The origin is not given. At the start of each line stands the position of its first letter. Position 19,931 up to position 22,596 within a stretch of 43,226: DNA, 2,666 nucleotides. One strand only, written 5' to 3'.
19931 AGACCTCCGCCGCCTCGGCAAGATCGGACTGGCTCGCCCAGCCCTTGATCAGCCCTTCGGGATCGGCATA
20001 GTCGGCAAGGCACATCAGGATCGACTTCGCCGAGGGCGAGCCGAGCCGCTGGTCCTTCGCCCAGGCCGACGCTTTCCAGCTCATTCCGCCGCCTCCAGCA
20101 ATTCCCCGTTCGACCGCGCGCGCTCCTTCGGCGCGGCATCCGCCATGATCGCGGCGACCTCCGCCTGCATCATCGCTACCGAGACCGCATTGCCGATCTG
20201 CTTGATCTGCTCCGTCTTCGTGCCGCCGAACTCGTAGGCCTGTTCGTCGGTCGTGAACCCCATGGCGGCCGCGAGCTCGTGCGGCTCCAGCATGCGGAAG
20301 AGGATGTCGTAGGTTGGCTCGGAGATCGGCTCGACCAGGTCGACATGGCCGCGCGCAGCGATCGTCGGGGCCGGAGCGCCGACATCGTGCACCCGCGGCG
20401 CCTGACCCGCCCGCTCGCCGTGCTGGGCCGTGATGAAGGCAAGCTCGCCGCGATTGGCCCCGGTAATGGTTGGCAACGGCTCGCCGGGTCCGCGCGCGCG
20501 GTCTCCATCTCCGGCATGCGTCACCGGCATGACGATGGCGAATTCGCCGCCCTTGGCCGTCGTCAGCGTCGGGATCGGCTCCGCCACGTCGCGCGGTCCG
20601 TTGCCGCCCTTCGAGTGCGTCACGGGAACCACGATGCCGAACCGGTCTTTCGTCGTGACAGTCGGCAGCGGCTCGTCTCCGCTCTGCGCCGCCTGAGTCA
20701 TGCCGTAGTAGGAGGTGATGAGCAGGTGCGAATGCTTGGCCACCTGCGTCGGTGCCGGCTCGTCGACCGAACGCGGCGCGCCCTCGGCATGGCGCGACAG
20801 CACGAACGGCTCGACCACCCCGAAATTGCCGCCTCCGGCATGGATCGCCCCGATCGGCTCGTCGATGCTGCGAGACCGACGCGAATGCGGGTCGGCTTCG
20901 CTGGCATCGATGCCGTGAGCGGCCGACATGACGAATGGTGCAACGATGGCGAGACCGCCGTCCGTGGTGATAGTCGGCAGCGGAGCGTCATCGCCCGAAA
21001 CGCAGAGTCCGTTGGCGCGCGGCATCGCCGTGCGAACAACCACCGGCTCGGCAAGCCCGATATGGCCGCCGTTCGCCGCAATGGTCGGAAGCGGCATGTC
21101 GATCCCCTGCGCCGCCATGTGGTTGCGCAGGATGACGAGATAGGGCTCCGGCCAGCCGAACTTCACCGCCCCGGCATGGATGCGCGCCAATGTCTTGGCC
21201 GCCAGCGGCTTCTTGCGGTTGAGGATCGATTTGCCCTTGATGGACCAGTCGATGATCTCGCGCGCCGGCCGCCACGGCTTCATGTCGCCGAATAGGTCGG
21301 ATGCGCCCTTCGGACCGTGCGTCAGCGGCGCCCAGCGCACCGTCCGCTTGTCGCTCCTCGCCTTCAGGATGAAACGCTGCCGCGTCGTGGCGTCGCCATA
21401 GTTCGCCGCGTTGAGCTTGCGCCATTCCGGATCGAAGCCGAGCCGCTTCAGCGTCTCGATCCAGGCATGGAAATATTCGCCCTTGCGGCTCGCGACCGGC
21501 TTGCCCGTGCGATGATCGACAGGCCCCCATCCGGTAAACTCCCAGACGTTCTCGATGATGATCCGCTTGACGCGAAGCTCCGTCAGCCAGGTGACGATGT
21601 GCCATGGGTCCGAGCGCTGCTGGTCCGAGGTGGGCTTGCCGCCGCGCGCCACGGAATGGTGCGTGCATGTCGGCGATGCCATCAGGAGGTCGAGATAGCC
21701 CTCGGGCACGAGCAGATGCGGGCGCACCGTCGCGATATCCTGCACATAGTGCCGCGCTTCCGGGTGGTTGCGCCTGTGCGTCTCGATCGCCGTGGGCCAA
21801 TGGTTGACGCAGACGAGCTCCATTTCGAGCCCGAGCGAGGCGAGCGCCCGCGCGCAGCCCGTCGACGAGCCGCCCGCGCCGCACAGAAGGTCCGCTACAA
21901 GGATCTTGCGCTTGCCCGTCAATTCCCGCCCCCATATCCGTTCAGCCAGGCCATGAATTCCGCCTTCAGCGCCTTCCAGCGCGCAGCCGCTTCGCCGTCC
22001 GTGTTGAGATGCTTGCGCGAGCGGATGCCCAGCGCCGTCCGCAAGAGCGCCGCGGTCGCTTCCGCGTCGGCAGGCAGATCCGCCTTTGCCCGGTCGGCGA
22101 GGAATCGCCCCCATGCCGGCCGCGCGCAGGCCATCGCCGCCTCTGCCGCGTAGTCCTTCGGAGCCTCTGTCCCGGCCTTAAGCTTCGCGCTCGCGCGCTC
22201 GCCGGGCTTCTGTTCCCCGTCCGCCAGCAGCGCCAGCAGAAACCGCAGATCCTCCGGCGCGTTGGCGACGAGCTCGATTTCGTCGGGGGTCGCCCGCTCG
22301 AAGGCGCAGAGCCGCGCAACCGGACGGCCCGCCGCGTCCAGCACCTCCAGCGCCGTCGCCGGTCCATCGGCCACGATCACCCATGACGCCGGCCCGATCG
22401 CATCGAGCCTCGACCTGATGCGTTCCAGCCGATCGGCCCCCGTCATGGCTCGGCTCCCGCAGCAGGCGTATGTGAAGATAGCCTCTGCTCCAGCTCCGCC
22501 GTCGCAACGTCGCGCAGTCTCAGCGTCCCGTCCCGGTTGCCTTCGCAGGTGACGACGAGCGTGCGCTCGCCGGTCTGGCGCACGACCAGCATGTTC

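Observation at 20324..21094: C5-cytosine methyltransferase with eight tandem TRD-like modules (possible hyper-multispecific anti-restriction methylase)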

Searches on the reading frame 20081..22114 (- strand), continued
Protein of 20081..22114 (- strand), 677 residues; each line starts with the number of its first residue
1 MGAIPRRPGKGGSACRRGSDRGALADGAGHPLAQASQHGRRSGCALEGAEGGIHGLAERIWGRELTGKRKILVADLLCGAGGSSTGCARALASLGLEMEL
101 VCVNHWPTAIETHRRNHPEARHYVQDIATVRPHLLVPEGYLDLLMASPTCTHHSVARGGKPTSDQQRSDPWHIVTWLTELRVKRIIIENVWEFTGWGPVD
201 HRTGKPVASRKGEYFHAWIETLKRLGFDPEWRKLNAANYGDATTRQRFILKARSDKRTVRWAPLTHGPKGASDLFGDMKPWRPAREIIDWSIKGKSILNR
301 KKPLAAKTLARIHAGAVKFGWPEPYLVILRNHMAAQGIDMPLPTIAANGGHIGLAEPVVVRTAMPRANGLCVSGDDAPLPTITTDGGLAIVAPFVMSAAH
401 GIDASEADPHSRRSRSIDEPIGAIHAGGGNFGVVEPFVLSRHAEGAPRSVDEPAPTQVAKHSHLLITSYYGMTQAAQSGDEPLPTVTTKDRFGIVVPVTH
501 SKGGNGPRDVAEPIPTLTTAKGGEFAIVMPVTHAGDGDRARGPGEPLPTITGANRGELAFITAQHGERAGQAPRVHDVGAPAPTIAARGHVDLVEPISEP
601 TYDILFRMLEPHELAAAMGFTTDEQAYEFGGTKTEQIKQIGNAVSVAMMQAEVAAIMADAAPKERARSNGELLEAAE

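Call 98: find_homologous_proteins(query=L001:2977-4995:+, max_evalue=1e-50)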
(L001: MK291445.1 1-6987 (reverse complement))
Query L001:2977-4995:+ (673 aa): 8000 proteins with E <= 1e-50 among 8000 candidates; the best 120 are listed.
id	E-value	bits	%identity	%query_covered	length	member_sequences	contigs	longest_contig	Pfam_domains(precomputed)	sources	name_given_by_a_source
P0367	0.0e+0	1573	100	100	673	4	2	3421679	PF00145.24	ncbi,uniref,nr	ncbi:DNA methyltransferase [Paracoccus yeei]|uniref:DNA (cytosine-5-)-methyltransferase n=1 Tax=Para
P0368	0.0e+0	1430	91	100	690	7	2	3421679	PF00145.24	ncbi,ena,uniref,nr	ncbi:DNA methyltransferase [Paracoccus yeei]|uniref:DNA (cytosine-5-)-methyltransferase n=1 Tax=Para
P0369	0.0e+0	1414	90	100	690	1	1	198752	PF00145.24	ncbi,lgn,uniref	ncbi:DNA cytosine methyltransferase [Paracoccus yeei]|uniref:DNA cytosine methyltransferase n=1 Tax=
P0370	0.0e+0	1404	89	100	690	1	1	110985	PF00145.24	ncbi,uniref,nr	ncbi:DNA cytosine methyltransferase [Paracoccus yeei]|uniref:DNA cytosine methyltransferase n=1 Tax=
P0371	0.0e+0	1346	76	100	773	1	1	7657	PF00145.24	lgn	-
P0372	0.0e+0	1343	85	100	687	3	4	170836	PF00145.24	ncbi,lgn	ncbi:DNA cytosine methyltransferase [Paracoccus versutus]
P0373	0.0e+0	1327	80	100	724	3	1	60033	PF00145.24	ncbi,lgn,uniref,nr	ncbi:DNA cytosine methyltransferase [Paracoccus thiocyanatus]|uniref:DNA (cytosine-5-)-methyltransfe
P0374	0.0e+0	1293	78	100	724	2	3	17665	PF00145.24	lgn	-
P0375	0.0e+0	1289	78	100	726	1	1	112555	PF00145.24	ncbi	-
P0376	0.0e+0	1285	78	100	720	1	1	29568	PF00145.24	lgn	-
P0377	0.0e+0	1284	79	99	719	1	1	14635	PF00145.24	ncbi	-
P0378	0.0e+0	1277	79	100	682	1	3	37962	PF00145.24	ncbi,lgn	-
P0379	0.0e+0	1277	83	100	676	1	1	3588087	PF00145.24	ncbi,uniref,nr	ncbi:DNA cytosine methyltransferase [Paracoccus yeei]|uniref:DNA (cytosine-5-)-methyltransferase n=1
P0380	0.0e+0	1275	81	100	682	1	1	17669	PF00145.24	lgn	-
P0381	0.0e+0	1271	77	100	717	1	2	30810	PF00145.24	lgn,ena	-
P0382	0.0e+0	1267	80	100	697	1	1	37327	PF00145.24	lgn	-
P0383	0.0e+0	1267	80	100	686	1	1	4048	PF00145.24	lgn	-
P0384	0.0e+0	1262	78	99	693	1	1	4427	PF00145.24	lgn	-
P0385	0.0e+0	1262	76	99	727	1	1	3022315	PF00145.24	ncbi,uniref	ncbi:DNA cytosine methyltransferase [Paracoccus sp. ME4]|uniref:DNA cytosine methyltransferase n=1 T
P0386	0.0e+0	1259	81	100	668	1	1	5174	PF00145.24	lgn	-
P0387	0.0e+0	1259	76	100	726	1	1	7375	PF00145.24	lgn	-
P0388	0.0e+0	1258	77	100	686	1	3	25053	PF00145.24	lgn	-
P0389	0.0e+0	1258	77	99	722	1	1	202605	PF00145.24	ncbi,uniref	ncbi:DNA cytosine methyltransferase [Paracoccus sp. 22332]|uniref:DNA cytosine methyltransferase n=1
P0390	0.0e+0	1257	77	100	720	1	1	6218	PF00145.24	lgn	-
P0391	0.0e+0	1256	73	99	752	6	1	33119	PF00145.24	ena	-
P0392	0.0e+0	1255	72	100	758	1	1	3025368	PF00145.24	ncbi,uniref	ncbi:DNA cytosine methyltransferase [Paracoccus denitrificans]|uniref:DNA cytosine methyltransferase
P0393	0.0e+0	1254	78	100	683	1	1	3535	PF00145.24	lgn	-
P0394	0.0e+0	1252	78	100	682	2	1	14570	PF00145.24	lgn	-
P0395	0.0e+0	1250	81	100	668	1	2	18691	PF00145.24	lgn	-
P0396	0.0e+0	1248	77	100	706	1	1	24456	PF00145.24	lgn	-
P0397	0.0e+0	1248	80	100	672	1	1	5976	PF00145.24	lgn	-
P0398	0.0e+0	1248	81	99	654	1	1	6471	PF00145.24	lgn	-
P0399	0.0e+0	1245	70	99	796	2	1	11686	PF00145.24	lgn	-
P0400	0.0e+0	1245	75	100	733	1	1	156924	PF00145.24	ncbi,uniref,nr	ncbi:DNA cytosine methyltransferase [Paracoccus sp. (in: a-proteobacteria)]|uniref:DNA cytosine meth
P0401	0.0e+0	1244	81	97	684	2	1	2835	PF00145.24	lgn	-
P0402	0.0e+0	1243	77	100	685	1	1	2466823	PF00145.24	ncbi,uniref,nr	ncbi:DNA cytosine methyltransferase [Paracoccus denitrificans]|uniref:DNA cytosine methyltransferase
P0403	0.0e+0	1240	78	100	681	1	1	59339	PF00145.24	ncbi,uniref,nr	ncbi:DNA cytosine methyltransferase [Paracoccus sp. SY]|uniref:DNA cytosine methyltransferase n=1 Ta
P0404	0.0e+0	1239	81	99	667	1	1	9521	PF00145.24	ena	-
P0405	0.0e+0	1237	77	98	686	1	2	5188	PF00145.24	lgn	-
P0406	0.0e+0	1237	79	100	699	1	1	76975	PF00145.24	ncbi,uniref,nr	ncbi:DNA cytosine methyltransferase [Paracoccus sp. SSJ]|uniref:DNA cytosine methyltransferase n=1 T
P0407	0.0e+0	1234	80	98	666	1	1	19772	PF00145.24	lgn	-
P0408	0.0e+0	1231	77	98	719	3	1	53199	PF00145.24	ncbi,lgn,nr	ncbi:MAG: DNA cytosine methyltransferase [Paracoccus sp.]|nr:DNA cytosine methyltransferase [Paracoc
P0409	0.0e+0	1231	76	100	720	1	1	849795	PF00145.24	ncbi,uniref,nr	ncbi:DNA cytosine methyltransferase [Paracoccus sp. DMF-8]|uniref:DNA cytosine methyltransferase n=1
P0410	0.0e+0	1230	77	100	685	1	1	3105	PF00145.24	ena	-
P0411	0.0e+0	1228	76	100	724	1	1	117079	PF00145.24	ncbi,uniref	ncbi:DNA cytosine methyltransferase [Paracoccus simplex]|uniref:DNA (cytosine-5-)-methyltransferase 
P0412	0.0e+0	1228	76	100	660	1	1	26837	PF00145.24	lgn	-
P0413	0.0e+0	1227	77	99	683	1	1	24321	PF00145.24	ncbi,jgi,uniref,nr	ncbi:DNA cytosine methyltransferase [Paracoccus sp. (in: a-proteobacteria)]|uniref:DNA cytosine meth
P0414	0.0e+0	1227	75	100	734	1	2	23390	PF00145.24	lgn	-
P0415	0.0e+0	1224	73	100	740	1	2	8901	PF00145.24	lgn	-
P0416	0.0e+0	1223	75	99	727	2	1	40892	PF00145.24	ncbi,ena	-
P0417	0.0e+0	1222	73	100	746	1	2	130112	PF00145.24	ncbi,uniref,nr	ncbi:DNA cytosine methyltransferase [Paracoccus siganidrum]|uniref:DNA (cytosine-5-)-methyltransfera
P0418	0.0e+0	1222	76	100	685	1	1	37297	PF00145.24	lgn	-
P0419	0.0e+0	1219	76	100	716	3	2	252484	PF00145.24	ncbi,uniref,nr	ncbi:DNA cytosine methyltransferase [Paracoccus siganidrum]|uniref:DNA (cytosine-5-)-methyltransfera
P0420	0.0e+0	1217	74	100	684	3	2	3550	PF00145.24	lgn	-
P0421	0.0e+0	1214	73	100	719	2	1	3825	PF00145.24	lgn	-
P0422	0.0e+0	1212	79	98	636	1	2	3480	PF00145.24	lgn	-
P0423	0.0e+0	1211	80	99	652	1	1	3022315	PF00145.24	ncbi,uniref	ncbi:DNA cytosine methyltransferase [Paracoccus sp. ME4]|uniref:DNA cytosine methyltransferase n=1 T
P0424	0.0e+0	1206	80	99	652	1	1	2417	PF00145.24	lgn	-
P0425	0.0e+0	1206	80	98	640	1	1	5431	PF00145.24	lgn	-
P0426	0.0e+0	1202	73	100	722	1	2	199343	PF00145.24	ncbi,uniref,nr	ncbi:DNA cytosine methyltransferase [Paracoccus fontiphilus]|uniref:DNA (cytosine-5-)-methyltransfer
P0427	0.0e+0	1199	73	100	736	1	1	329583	PF00145.24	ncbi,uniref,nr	ncbi:DNA cytosine methyltransferase [Paracoccus denitrificans]|uniref:DNA cytosine methyltransferase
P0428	0.0e+0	1196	76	98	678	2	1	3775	PF00145.24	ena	-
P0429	0.0e+0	1192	75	100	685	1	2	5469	PF00145.24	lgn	-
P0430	0.0e+0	1183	72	100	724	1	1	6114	PF00145.24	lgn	-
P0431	0.0e+0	1170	71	100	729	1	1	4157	PF00145.24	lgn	-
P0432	0.0e+0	1165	76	100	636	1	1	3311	PF00145.24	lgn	-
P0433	0.0e+0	1163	76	99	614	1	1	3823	PF00145.24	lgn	-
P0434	0.0e+0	1157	73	99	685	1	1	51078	PF00145.24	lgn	-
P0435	0.0e+0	1156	74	100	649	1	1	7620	PF00145.24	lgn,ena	-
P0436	0.0e+0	1154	73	100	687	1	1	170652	PF00145.24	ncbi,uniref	ncbi:DNA cytosine methyltransferase [Paracoccus sp. APAP_BH8]|uniref:DNA cytosine methyltransferase 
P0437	0.0e+0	1153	75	98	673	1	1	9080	PF00145.24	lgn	-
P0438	0.0e+0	1153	70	99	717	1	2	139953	PF00145.24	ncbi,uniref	ncbi:DNA cytosine methyltransferase [Pararhodobacter sp.]|uniref:DNA cytosine methyltransferase n=1 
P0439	0.0e+0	1153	72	99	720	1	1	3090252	PF00145.24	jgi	jgi:DNA (cytosine-5)-methyltransferase 1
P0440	0.0e+0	1149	68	100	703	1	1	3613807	PF00145.24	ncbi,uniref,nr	ncbi:DNA cytosine methyltransferase [Paracoccus aminophilus]|uniref:DNA (cytosine-5-)-methyltransfer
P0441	0.0e+0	1146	69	100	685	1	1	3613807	PF00145.24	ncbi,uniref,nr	ncbi:DNA cytosine methyltransferase [Paracoccus aminophilus]|uniref:DNA (cytosine-5-)-methyltransfer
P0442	0.0e+0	1141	75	98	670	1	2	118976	PF00145.24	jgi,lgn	-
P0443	0.0e+0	1140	76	98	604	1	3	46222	PF00145.24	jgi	jgi:DNA (cytosine-5)-methyltransferase 1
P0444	0.0e+0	1138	72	99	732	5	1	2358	PF00145.24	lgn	-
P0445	0.0e+0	1137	69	99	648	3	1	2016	PF00145.24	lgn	-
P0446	0.0e+0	1136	67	99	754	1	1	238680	PF00145.24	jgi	-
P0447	0.0e+0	1135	71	99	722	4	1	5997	PF00145.24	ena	-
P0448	0.0e+0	1133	70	99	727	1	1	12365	PF00145.24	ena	-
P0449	0.0e+0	1130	72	98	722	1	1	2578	PF00145.24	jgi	jgi:DNA (cytosine-5)-methyltransferase 1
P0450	0.0e+0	1129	71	100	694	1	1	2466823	PF00145.24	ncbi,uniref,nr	ncbi:DNA cytosine methyltransferase [Paracoccus denitrificans]|uniref:DNA cytosine methyltransferase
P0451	0.0e+0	1128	71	99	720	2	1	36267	PF00145.24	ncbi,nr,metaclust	ncbi:hypothetical protein TW83_07785 [Paracoccus sp. S4493]|nr:hypothetical protein TW83_07785 [Para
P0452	0.0e+0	1127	73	98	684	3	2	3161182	PF00145.24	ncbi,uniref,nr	ncbi:type II DNA modification methyltransferase [Gemmobacter lanyuensis]|uniref:DNA (cytosine-5-)-me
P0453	0.0e+0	1124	73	99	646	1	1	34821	PF00145.24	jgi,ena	-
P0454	0.0e+0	1122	68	99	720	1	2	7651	PF00145.24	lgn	-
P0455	0.0e+0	1121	70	99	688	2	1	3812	PF00145.24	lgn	-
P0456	0.0e+0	1119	81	88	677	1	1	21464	PF00145.24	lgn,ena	-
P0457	0.0e+0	1119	66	99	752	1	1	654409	PF00145.24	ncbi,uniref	ncbi:DNA cytosine methyltransferase [Roseinatronobacter sp.]|uniref:DNA cytosine methyltransferase n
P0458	0.0e+0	1116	74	99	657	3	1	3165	PF00145.24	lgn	-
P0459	0.0e+0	1115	73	100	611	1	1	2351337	PF00145.24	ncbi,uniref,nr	ncbi:DNA cytosine methyltransferase [Paracoccus sp. (in: a-proteobacteria)]|uniref:DNA cytosine meth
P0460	0.0e+0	1113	68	98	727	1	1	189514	PF00145.24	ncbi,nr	ncbi:DNA cytosine methyltransferase [Cereibacter sphaeroides]|nr:DNA cytosine methyltransferase [Cer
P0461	0.0e+0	1113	76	97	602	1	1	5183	PF00145.24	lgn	-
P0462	0.0e+0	1113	70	99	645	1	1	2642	PF00145.24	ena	-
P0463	0.0e+0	1112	73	99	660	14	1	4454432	PF00145.24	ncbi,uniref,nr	ncbi:DNA (cytosine-5-)-methyltransferase [Rhodovulum sulfidophilum]|uniref:DNA (cytosine-5-)-methylt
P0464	0.0e+0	1110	66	99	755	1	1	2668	PF00145.24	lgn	-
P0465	0.0e+0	1109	71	97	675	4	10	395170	PF00145.24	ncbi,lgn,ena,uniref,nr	ncbi:DNA cytosine methyltransferase [Marinovum algicola]|uniref:DNA cytosine methyltransferase n=1 T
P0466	0.0e+0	1108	71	99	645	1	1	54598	PF00145.24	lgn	-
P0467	0.0e+0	1104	71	98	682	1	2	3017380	PF00145.24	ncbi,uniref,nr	ncbi:DNA cytosine methyltransferase [Cereibacter azotoformans]|uniref:DNA cytosine methyltransferase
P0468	0.0e+0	1102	73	99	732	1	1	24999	PF00145.24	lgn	-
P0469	0.0e+0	1102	74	99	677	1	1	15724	PF00145.24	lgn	-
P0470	0.0e+0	1102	72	100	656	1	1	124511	PF00145.24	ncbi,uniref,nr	ncbi:DNA cytosine methyltransferase [Rhodovulum sulfidophilum]|uniref:DNA (cytosine-5-)-methyltransf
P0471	0.0e+0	1102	72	100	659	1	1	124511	PF00145.24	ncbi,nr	ncbi:DNA cytosine methyltransferase [Rhodovulum sulfidophilum]|nr:DNA cytosine methyltransferase [Rh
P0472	0.0e+0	1102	66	99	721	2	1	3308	PF00145.24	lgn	-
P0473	0.0e+0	1101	70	98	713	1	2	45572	PF00145.24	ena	-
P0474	0.0e+0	1101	68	99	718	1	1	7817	PF00145.24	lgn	-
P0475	0.0e+0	1100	72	99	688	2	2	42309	PF00145.24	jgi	jgi:DNA (cytosine-5)-methyltransferase 1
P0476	0.0e+0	1097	72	99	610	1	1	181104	PF00145.24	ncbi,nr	nr:DNA cytosine methyltransferase [Paracoccus saliphilus]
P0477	0.0e+0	1095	72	100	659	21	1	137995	PF00145.24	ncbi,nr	ncbi:DNA cytosine methyltransferase [Rhodovulum sulfidophilum]|nr:DNA cytosine methyltransferase [Rh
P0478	0.0e+0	1093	67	100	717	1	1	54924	PF00145.24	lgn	-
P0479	0.0e+0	1091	69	99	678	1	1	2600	PF00145.24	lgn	-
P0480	0.0e+0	1088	67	99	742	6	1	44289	PF00145.24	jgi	jgi:DNA (cytosine-5)-methyltransferase 1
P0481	0.0e+0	1086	71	100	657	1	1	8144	PF00145.24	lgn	-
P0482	0.0e+0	1084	61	99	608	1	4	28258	PF00145.24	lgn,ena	-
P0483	0.0e+0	1081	72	98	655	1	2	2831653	PF00145.24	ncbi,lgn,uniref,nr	ncbi:DNA cytosine methyltransferase [Tritonibacter mobilis]|uniref:DNA cytosine methyltransferase n=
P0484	0.0e+0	1081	61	99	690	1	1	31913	PF00145.24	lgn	-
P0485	0.0e+0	1079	64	98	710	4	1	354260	PF00145.24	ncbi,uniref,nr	ncbi:DNA cytosine methyltransferase [Oceaniovalibus sp. ACAM 378]|uniref:DNA cytosine methyltransfer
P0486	0.0e+0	1077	66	99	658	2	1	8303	PF00145.24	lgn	-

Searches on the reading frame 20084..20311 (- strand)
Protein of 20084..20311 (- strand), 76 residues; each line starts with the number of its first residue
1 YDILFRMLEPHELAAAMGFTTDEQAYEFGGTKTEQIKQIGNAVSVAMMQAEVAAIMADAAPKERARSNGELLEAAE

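Call 67: search_protein_families(library=pfam, max_evalue=10, proteins=[window:20084-20311:-])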
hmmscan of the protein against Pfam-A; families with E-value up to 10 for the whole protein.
seq(76 aa): 1 family
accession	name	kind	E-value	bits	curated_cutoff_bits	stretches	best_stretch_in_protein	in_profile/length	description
PF00145.23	DNA_methylase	-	7.1e-07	29.4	22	1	6-53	276-320/324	C-5 cytosine-specific DNA methylase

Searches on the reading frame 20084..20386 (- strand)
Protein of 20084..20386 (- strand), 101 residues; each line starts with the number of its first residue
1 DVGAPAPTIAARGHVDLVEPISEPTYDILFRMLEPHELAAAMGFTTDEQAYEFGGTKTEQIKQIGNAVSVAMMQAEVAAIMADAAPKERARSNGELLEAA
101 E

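Call 67: search_protein_families(library=pfam, max_evalue=10, proteins=[window:20084-20386:-])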
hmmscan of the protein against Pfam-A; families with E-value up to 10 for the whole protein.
seq(101 aa): 1 family
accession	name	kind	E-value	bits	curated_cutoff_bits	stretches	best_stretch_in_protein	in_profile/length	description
PF00145.23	DNA_methylase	-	1.1e-06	28.8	22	1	30-77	275-319/324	C-5 cytosine-specific DNA methylase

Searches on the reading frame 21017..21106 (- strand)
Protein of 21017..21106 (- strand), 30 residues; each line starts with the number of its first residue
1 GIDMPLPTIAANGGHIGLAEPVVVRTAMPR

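Call 23: search_solved_structures(query=A2, max_evalue=10, show_alignments=5)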
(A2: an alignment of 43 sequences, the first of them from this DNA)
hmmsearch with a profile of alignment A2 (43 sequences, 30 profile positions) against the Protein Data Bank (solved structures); distinct sequences matched with E-value up to 10: 0.

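Call 50: search_protein_representatives(alignment_id=A2)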
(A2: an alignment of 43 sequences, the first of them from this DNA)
Query: 43 sequences, 30 profile positions. Proteins with E-value up to 0.001 (for the whole library): 1788; up to 1e-10: 825; up to 1e-30: 161. The best 150 are listed.
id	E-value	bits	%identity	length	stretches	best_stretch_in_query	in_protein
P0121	5.1e-75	261.2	-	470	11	1-28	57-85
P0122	4.8e-64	226.4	-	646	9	1-28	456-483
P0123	2.4e-61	217.8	-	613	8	1-29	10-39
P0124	2.4e-60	214.6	-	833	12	2-28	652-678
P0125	3.5e-59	210.9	-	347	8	1-29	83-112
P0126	1.2e-57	206.1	-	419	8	1-29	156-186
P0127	9.4e-57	203.2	-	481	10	1-27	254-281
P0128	1.0e-56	203.1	-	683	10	2-28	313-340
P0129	5.2e-56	200.8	-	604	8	2-29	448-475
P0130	4.7e-54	194.6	-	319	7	1-29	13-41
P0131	1.0e-53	193.5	-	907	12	1-29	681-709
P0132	1.5e-53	193.1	-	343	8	1-26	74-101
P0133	1.4e-52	190.0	-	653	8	1-29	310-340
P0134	1.6e-52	189.8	-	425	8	1-29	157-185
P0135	2.1e-52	189.4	-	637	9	1-29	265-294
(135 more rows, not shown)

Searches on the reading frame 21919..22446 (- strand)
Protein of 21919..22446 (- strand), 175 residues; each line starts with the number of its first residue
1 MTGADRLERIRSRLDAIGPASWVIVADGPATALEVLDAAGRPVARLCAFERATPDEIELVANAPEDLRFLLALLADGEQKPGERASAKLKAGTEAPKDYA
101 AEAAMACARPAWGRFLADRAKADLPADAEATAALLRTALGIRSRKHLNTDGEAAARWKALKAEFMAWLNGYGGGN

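Call 16: search_protein_families(library=phrogs, proteins=[window:21919-22446:-], max_evalue=0.001)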
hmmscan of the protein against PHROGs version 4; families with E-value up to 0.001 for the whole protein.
window:21919-22446:- (175 aa): 3 families
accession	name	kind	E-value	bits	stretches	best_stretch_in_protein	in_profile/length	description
phrog_10379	-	unknown function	4.5e-34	118.8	1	5-167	8-173/177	-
phrog_5358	-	unknown function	3.2e-15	57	1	98-170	3-74/77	-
phrog_19763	-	unknown function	8.7e-05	23.8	1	68-168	54-156/161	-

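Call 83: search_protein_families(library=pfam, proteins=[window:21919-22446:-], max_evalue=0.001)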
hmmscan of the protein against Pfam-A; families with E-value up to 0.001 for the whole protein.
window:21919-22446:- (175 aa): 0 families
